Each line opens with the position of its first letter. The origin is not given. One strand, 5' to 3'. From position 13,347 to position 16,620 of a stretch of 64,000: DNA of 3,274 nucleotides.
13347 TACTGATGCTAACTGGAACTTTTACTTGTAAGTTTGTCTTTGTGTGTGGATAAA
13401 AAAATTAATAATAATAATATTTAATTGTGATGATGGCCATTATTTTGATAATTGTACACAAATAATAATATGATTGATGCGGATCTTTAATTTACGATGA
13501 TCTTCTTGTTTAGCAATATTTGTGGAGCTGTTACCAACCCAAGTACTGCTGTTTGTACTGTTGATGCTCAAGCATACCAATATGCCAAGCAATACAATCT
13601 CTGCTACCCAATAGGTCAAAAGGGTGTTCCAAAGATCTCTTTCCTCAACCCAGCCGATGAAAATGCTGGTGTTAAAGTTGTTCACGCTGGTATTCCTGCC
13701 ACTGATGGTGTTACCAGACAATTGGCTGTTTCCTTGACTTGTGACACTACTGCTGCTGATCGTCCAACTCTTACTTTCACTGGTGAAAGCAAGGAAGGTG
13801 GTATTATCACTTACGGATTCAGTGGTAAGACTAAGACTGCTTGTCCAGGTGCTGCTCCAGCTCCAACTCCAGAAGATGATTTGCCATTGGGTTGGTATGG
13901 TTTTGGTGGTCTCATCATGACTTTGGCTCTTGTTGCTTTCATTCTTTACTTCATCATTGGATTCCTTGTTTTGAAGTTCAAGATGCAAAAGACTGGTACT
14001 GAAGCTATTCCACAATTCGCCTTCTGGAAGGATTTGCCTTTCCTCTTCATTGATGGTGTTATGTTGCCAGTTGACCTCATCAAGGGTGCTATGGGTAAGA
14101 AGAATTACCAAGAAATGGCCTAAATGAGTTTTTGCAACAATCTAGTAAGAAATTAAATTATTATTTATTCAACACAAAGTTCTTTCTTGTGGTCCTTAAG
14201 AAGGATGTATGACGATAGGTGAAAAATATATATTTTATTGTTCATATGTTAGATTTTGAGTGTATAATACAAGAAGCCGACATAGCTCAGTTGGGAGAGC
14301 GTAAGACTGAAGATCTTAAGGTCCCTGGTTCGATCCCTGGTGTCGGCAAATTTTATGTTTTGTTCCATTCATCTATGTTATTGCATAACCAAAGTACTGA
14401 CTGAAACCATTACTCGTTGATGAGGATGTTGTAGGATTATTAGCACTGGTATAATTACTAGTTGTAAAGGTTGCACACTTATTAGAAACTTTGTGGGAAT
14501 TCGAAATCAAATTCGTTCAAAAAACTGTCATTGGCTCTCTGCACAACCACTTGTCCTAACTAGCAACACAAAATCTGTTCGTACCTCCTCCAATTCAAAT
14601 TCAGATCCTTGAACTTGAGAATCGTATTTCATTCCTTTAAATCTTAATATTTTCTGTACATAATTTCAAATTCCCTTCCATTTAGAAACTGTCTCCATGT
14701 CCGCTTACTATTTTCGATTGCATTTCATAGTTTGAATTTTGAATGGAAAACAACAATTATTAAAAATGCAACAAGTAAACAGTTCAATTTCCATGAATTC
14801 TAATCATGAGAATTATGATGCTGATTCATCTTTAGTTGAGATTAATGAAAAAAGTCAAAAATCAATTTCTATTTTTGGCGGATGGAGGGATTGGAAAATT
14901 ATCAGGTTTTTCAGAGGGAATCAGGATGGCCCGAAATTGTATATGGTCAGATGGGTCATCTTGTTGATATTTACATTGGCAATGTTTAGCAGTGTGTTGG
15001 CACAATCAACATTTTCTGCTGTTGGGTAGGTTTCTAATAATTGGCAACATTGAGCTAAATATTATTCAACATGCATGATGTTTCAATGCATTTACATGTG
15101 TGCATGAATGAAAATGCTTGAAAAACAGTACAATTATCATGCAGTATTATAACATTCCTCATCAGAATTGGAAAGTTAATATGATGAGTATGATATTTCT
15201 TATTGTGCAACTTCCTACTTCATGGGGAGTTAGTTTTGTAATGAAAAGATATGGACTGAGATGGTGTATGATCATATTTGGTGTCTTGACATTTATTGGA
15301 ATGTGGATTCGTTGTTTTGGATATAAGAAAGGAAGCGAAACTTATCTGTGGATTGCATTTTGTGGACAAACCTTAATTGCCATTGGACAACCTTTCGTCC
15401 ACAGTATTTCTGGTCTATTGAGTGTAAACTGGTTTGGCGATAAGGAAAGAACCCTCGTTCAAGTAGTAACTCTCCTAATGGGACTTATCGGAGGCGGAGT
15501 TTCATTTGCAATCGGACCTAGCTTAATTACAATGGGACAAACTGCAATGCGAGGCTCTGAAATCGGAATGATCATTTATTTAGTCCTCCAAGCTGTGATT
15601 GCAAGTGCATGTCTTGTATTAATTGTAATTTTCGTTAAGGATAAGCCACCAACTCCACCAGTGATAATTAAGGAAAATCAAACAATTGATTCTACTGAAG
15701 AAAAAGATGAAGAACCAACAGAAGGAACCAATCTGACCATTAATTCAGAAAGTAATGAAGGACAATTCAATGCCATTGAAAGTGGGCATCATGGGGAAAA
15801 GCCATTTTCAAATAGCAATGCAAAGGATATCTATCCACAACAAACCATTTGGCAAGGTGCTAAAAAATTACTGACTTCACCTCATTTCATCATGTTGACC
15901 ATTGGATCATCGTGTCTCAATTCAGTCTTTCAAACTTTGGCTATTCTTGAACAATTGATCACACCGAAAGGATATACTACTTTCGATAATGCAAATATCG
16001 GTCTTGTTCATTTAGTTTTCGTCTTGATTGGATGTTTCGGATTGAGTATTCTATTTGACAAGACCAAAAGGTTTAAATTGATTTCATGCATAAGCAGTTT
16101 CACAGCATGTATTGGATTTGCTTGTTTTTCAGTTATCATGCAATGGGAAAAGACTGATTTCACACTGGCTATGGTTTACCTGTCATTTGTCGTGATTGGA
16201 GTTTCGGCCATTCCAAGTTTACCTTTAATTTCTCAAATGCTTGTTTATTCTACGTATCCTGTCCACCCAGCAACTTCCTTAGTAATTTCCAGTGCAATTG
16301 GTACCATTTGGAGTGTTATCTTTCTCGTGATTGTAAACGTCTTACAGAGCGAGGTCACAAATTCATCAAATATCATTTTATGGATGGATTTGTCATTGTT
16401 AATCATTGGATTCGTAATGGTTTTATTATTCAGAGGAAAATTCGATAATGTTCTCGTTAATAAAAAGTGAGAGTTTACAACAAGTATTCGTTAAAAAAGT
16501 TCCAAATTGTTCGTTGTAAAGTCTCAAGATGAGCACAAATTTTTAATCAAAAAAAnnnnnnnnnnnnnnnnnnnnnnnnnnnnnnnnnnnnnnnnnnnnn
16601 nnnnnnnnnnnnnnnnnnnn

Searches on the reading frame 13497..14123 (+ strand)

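Call 17: search_protein_families(library=pfam, proteins=[window:13497-14123:+], max_evalue=0.01)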
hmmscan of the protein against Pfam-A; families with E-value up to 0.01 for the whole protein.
window:13497-14123:+ (208 aa): 2 families
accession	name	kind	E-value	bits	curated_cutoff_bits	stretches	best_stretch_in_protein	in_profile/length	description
PF09451.16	ATG27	-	2.8e-12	47.5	27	1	16-189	77-247/261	Autophagy-related protein 27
PF02157.21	Man-6-P_recep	-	1.8e-08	34.2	25.4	1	138-188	169-217/254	Mannose-6-phosphate receptor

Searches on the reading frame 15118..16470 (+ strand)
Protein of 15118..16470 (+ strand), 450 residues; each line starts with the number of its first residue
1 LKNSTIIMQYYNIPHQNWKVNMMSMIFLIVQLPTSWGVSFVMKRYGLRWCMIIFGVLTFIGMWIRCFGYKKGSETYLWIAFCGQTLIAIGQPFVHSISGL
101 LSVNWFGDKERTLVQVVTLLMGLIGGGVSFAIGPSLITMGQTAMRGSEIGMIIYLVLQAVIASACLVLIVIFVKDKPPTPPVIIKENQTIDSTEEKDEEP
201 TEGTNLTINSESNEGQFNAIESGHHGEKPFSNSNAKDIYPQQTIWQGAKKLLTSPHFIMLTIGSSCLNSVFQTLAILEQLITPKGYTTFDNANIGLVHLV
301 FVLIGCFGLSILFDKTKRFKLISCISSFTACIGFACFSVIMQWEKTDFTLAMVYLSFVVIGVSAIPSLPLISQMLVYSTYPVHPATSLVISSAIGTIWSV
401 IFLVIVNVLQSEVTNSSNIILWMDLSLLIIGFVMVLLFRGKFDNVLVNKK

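Call 4: search_protein_families(library=pfam, proteins=[window:15118-16470:+], max_evalue=1)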
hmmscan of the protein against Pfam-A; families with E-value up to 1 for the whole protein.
window:15118-16470:+ (450 aa): 1 family
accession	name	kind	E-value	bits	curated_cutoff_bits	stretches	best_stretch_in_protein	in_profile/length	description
PF07690.21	MFS_1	-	1e-22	81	33.4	1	7-400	23-344/347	Major Facilitator Superfamily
